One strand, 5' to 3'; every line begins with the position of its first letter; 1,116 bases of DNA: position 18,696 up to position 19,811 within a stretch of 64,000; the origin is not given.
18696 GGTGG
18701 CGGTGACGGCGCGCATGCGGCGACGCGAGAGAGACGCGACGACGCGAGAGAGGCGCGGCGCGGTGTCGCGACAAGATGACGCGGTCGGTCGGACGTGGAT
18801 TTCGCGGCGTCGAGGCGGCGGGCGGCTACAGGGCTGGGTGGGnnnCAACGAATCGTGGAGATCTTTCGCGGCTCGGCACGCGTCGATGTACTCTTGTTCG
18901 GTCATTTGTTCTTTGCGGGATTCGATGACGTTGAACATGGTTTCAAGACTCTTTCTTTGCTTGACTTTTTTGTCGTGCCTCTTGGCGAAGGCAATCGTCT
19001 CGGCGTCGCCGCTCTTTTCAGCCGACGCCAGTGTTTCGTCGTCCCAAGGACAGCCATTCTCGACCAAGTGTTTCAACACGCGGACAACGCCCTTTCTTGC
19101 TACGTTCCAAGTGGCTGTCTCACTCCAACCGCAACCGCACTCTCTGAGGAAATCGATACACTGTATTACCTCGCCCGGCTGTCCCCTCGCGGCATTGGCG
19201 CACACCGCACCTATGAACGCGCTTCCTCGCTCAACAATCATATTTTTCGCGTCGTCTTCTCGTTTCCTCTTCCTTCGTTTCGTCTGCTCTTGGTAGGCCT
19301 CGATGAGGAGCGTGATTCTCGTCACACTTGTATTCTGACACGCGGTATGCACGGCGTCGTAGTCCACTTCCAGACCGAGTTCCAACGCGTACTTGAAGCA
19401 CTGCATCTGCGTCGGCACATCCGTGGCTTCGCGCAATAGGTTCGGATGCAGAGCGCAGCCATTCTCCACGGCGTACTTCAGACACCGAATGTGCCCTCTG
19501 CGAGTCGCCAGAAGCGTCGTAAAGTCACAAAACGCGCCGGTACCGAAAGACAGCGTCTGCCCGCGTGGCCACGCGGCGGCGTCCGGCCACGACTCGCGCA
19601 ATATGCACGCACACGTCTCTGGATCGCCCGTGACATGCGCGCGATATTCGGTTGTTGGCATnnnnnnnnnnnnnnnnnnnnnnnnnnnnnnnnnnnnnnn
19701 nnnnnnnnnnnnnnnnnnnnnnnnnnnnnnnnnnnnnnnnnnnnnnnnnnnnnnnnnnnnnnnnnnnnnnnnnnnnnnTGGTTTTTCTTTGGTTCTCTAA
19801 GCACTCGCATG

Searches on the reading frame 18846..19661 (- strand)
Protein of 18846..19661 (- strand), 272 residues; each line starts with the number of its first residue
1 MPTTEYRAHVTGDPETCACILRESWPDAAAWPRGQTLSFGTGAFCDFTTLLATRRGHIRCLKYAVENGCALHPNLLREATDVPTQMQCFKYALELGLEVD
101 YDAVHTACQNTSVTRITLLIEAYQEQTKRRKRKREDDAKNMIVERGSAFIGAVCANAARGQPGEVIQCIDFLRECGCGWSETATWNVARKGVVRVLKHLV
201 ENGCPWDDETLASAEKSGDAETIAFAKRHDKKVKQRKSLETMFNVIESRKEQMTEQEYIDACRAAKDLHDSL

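Call 23: search_protein_families(library=pfam, proteins=[window:18846-19661:-], max_evalue=0.01)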
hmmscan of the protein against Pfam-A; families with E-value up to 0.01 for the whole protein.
window:18846-19661:- (272 aa): 1 family
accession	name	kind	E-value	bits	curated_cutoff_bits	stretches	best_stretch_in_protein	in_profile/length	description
PF12796.13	Ank_2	-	0.00022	22.1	27.3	0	52-124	4-84/90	Ankyrin repeats (3 copies)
